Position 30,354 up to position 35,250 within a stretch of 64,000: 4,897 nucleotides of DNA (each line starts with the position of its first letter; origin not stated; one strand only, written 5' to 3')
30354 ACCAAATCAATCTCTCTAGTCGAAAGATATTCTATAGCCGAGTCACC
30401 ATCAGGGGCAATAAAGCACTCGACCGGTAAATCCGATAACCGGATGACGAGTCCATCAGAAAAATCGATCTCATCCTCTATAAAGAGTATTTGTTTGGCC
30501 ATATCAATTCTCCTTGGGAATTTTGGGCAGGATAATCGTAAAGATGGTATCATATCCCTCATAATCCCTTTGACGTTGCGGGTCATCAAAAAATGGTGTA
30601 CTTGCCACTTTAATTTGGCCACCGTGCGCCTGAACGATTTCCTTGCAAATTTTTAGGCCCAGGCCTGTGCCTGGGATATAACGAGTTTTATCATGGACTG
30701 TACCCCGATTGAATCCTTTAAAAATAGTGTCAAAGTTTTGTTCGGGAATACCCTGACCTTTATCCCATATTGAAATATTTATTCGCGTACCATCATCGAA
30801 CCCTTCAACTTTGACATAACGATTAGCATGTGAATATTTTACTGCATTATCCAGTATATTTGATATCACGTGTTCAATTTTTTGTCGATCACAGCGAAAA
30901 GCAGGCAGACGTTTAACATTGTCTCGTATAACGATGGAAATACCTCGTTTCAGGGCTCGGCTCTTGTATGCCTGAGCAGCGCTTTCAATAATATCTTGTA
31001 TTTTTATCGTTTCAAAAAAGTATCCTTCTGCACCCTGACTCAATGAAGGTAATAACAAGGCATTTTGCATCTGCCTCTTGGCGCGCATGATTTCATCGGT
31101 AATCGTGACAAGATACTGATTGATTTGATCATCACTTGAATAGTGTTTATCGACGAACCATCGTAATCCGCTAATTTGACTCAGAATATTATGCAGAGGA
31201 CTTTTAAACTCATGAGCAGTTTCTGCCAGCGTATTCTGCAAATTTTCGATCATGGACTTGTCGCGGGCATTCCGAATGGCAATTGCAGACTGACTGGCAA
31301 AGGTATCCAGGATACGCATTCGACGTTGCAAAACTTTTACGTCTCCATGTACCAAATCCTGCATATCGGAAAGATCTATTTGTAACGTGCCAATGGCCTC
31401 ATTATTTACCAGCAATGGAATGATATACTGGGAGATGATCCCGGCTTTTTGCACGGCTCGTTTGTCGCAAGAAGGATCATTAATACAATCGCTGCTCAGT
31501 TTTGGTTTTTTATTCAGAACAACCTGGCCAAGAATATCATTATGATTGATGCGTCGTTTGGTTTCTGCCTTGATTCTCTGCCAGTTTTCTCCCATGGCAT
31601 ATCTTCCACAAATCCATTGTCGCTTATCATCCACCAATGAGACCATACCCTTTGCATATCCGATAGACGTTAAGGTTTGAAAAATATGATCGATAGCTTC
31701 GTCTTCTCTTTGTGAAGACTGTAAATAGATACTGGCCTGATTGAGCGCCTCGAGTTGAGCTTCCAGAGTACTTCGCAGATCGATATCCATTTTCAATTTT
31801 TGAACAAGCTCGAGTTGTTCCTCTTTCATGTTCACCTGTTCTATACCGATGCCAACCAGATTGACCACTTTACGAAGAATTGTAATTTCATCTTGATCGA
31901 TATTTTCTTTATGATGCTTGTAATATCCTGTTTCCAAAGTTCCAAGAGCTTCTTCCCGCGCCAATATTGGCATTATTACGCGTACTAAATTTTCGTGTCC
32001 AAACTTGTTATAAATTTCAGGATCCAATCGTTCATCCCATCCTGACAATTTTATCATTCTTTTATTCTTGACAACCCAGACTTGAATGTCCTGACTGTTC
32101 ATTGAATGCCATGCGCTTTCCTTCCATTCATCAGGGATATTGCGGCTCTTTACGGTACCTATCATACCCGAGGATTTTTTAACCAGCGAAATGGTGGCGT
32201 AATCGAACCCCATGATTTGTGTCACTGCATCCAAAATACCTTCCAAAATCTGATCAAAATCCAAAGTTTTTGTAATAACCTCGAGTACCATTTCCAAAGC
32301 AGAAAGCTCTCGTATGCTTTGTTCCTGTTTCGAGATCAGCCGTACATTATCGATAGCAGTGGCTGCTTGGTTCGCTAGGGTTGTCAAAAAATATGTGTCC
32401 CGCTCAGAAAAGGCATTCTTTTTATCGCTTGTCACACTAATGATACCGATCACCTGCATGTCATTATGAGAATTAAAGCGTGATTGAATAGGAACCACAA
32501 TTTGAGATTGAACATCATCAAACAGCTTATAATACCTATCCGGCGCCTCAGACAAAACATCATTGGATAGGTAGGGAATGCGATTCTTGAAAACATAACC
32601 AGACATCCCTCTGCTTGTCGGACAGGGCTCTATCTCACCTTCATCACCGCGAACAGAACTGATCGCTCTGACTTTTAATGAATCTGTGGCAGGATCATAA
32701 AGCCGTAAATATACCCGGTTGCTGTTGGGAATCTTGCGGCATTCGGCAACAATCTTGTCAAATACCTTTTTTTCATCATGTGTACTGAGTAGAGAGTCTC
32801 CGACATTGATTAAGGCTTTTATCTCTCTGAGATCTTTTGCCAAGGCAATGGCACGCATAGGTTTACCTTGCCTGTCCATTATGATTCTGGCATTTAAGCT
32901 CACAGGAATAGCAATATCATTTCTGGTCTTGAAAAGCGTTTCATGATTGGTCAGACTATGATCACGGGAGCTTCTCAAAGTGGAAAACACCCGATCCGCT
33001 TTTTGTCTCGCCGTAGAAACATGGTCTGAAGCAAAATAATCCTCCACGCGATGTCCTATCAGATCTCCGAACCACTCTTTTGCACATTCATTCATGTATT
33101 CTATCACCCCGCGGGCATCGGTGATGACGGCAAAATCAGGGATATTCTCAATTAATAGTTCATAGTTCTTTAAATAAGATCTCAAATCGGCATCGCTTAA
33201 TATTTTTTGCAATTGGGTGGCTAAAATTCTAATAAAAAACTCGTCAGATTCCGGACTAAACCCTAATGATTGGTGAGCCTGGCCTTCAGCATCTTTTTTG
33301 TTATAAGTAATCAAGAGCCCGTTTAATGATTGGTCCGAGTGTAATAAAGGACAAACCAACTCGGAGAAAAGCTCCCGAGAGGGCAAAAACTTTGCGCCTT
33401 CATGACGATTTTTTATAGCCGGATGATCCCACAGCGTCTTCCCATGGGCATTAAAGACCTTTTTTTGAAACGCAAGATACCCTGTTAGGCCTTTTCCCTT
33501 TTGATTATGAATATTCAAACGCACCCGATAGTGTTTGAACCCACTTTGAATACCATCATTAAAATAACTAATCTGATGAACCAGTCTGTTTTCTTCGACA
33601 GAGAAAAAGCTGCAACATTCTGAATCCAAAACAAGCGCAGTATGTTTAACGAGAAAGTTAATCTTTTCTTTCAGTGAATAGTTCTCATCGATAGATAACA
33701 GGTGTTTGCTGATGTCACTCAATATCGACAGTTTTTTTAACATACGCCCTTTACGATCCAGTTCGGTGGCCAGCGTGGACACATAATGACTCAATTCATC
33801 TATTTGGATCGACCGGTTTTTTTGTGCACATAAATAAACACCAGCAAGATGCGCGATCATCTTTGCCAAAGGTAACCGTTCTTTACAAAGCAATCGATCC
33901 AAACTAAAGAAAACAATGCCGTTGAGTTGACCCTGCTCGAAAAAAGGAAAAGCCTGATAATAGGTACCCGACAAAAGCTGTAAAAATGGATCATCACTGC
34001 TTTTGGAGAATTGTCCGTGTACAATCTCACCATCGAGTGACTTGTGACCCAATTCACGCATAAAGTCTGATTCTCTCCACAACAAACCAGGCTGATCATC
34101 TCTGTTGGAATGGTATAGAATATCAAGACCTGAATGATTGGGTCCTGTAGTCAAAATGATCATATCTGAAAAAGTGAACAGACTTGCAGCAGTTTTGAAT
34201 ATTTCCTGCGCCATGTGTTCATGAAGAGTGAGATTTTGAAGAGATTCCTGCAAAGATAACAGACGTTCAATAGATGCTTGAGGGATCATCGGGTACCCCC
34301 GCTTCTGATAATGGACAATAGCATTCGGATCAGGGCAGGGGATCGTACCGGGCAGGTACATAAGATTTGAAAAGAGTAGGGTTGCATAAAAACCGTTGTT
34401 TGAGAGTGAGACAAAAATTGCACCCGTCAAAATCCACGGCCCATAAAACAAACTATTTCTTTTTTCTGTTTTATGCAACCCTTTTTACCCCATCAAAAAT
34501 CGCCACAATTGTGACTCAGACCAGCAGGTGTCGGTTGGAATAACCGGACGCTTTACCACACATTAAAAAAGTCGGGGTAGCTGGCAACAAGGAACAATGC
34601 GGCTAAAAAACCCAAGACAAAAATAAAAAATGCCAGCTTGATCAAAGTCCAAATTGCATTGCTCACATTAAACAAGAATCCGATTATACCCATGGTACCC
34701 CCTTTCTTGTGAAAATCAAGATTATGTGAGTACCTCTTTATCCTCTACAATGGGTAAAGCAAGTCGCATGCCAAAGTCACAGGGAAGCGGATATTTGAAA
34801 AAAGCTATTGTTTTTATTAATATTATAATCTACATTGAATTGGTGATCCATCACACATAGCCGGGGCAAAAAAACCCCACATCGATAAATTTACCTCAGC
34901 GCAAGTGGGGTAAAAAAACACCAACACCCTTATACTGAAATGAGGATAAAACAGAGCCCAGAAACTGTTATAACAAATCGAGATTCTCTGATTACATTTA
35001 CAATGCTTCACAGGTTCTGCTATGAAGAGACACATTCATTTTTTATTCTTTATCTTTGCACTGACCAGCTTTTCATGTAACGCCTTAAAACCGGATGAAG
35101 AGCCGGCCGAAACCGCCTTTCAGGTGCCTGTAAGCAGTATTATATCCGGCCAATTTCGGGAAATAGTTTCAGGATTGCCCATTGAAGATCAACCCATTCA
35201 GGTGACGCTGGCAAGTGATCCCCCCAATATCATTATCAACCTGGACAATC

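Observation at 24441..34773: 10-kb sigma-54-dependent signalling operon: membrane peptide, multi-GAF histidine kinase, receiver, NTPase-GAF-histidine kinase, receiver, NtrC-type activator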

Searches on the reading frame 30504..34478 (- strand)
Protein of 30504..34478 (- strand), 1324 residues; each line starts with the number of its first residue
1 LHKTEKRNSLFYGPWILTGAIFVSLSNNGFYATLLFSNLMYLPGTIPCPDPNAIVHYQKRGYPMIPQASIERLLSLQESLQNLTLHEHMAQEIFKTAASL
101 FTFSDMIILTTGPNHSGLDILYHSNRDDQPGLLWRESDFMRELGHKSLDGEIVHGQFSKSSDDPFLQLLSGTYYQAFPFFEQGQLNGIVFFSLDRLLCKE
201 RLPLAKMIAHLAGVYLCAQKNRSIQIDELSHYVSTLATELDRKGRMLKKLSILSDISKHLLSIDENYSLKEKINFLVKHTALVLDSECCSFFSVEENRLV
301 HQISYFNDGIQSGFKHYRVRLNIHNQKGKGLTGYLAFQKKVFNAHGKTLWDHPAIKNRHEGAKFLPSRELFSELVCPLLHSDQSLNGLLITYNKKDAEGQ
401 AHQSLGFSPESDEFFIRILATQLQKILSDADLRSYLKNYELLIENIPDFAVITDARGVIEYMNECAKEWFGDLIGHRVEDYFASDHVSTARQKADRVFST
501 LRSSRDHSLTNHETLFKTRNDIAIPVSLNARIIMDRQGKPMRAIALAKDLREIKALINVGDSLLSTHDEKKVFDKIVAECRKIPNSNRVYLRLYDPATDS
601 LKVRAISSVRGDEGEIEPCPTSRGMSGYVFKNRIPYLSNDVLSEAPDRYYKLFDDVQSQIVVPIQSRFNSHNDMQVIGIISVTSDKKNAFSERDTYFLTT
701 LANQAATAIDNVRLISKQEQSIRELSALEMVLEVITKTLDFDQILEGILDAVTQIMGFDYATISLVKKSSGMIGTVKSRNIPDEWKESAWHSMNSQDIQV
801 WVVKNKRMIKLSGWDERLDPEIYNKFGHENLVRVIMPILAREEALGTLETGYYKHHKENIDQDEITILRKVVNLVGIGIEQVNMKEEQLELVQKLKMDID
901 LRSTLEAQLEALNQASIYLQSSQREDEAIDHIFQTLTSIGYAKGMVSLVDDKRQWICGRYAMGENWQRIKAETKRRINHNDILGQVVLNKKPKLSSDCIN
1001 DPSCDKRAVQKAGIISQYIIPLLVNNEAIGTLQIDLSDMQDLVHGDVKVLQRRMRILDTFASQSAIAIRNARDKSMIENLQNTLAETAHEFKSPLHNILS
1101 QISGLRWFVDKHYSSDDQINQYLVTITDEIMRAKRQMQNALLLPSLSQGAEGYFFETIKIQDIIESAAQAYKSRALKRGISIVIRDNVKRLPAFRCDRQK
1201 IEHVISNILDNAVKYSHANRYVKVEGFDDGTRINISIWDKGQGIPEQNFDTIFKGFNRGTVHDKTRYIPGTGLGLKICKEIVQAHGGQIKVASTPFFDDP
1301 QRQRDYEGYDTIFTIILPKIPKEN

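Call 5: search_protein_families(library=pfam, proteins=[window:30504-34478:-], max_evalue=0.01)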
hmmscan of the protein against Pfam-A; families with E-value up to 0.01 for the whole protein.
window:30504-34478:- (1324 aa): 10 families
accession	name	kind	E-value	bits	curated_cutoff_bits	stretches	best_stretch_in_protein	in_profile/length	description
PF13185.12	GAF_2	-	1.3e-40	139.2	28.6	3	566-710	1-136/136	GAF domain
PF01590.32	GAF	-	6.2e-27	95.2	22.4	3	570-709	3-133/133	GAF domain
PF02518.31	HATPase_c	-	5.8e-23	81.9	26.4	1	1197-1319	2-109/111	Histidine kinase-, DNA gyrase B-, and HSP90-like ATPase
PF13492.12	GAF_3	-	1.1e-13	52.1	27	1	657-711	81-129/129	GAF domain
PF13426.13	PAS_9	-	3.2e-06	27.8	27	1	447-552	1-103/103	PAS domain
PF08448.16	PAS_4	-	2.7e-05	24.8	23.1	1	444-552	2-107/110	PAS fold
PF00512.31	HisKA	-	0.00012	22.5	26.9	1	1081-1147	3-64/66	His Kinase A (phospho-acceptor) domain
PF13188.13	PAS_8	-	0.00027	21.2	21.8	1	439-486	3-51/65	PAS domain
PF14501.12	HATPase_c_5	-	0.0003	21.1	22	1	1200-1292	5-89/102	GHKL domain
PF00989.32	PAS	-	0.00037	20.9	22.6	1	438-549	2-112/113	PAS fold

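Call 43: search_protein_families(library=ncbifam, proteins=[window:30504-34478:-], max_evalue=0.001)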
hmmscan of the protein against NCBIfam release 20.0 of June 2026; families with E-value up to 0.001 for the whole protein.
window:30504-34478:- (1324 aa): 79 families (the best 25 are shown)
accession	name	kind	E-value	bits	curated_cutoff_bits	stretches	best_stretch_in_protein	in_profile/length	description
NF047874.1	MASE3_PAS_HK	subfamily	5.9e-34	117.8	560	1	1084-1294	402-612/655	MASE3 domain-containing sensor histidine kinase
NF046044.1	PnpS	equivalog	2.2e-33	115.8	400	1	1084-1294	174-378/390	two-component system histidine kinase PnpS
NF033092.0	HK_WalK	equivalog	2.6e-30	105.6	725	1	1017-1294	312-581/594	cell wall metabolism sensor histidine kinase WalK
NF008468.0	PRK11360.1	equivalog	1.6e-29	102.8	646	1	1084-1295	400-596/616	two-component system sensor histidine kinase AtoS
TIGR02966.1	phoR_proteo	equivalog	1.8e-29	102.9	334.2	1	1061-1294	94-322/333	phosphate regulon sensor histidine kinase PhoR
NF007793.0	PRK10490.1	equivalog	1.3e-28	99.6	1123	1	1015-1293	595-868/895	two-component system sensor histidine kinase KdpD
NF006800.0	PRK09303.1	equivalog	3.2e-27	95.5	342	1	1076-1295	147-365/383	histidine kinase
NF041735.1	hist_kin_RppB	equivalog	2e-25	89.5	400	1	1080-1294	216-426/438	two-component system sensor histidine kinase RppB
NF008312.0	PRK11100.1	equivalog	4.3e-25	88.5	356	1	1072-1294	251-461/477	two-component system sensor histidine kinase CreC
TIGR01386.1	cztS_silS_copS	subfamily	4.9e-25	88.4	292.55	1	1080-1293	241-445/457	heavy metal sensor histidine kinase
NF012163.2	BaeS_SmeS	equivalog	2.4e-23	82.8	500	1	1078-1296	238-447/457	sensor histidine kinase efflux regulator BaeS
NF033091.0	HK_VanS_ACDEFG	equivalog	1.1e-22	80.6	400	1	1075-1293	68-281/293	vancomycin resistance histidine kinase VanS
NF007007.0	PRK09470.1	equivalog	2e-22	79.7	486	1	1075-1294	240-446/463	envelope stress sensor histidine kinase CpxA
NF045911.1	TCSHisKinNblS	equivalog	1.6e-20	73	1000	1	1076-1293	384-606/621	two-component system sensor histidine kinase NblS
NF045595.1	HK_scytonemin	equivalog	1.6e-20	73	865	1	1076-1294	411-622/637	scytonemin biosynthesis sensor histidine kinase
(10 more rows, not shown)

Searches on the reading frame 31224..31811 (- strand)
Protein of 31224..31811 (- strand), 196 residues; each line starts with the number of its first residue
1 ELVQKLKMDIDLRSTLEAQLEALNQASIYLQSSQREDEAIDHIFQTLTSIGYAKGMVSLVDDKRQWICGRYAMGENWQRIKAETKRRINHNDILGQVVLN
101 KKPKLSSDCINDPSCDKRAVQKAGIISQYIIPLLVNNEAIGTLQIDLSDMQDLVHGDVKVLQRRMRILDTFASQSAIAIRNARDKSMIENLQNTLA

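Call 23: search_protein_families(library=pfam, proteins=[window:31224-31811:-], max_evalue=0.1)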
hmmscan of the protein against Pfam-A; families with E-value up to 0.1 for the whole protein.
window:31224-31811:- (196 aa): 2 families
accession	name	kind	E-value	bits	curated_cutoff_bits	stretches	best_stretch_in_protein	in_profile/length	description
PF13185.12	GAF_2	-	1.5e-09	38.6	28.6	1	35-179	3-135/136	GAF domain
PF01590.32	GAF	-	2.2e-05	25.4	22.4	1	51-179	18-133/133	GAF domain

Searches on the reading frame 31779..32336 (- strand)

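Call 23: search_protein_families(library=pfam, proteins=[window:31779-32336:-], max_evalue=0.1)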
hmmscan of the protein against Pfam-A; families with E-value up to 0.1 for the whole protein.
window:31779-32336:- (186 aa): 4 families
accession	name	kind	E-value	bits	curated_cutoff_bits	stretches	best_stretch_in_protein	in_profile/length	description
PF13185.12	GAF_2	-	1.8e-09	38.4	28.6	1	25-166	2-136/136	GAF domain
PF01590.32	GAF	-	6.1e-07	30.5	22.4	1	26-165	1-133/133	GAF domain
PF13492.12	GAF_3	-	0.046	14.6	27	0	26-167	1-129/129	GAF domain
PF10114.15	PocR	-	0.072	13.3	23.9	0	110-151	75-114/162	Sensory domain found in PocR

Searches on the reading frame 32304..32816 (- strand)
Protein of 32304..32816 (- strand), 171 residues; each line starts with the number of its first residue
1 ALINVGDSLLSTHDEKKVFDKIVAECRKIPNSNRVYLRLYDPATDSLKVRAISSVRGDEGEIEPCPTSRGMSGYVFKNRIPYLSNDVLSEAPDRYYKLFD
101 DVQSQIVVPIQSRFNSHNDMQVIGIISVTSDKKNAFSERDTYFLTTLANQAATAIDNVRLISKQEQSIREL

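Call 23: search_protein_families(library=pfam, proteins=[window:32304-32816:-], max_evalue=0.1)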
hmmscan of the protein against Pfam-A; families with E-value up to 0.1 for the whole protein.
window:32304-32816:- (171 aa): 3 families
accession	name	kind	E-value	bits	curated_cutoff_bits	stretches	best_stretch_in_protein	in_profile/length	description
PF13185.12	GAF_2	-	4.2e-16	59.8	28.6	1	12-156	1-136/136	GAF domain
PF01590.32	GAF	-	6.5e-10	40.1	22.4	1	16-155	3-133/133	GAF domain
PF13492.12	GAF_3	-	2.1e-08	35.1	27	1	19-157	6-129/129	GAF domain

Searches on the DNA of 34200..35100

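Call 48: search_rna_families(source=window, start=34200, end=35100, threshold=evalue, max_evalue=1)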
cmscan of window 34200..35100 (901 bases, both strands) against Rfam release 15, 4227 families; matches with E-value up to 1: 0.
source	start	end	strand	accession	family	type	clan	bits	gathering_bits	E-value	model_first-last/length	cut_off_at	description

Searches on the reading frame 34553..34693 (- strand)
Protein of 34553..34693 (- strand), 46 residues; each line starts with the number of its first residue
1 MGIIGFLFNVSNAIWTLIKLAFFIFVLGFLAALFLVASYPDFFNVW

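Call 5: search_protein_families(library=pfam, proteins=[window:34553-34693:-], max_evalue=0.01)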
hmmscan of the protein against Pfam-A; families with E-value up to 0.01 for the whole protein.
window:34553-34693:- (46 aa): 0 families

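Call 43: search_protein_families(library=ncbifam, proteins=[window:34553-34693:-], max_evalue=0.001)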
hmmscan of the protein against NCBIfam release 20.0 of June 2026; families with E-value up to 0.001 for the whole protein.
window:34553-34693:- (46 aa): 0 families
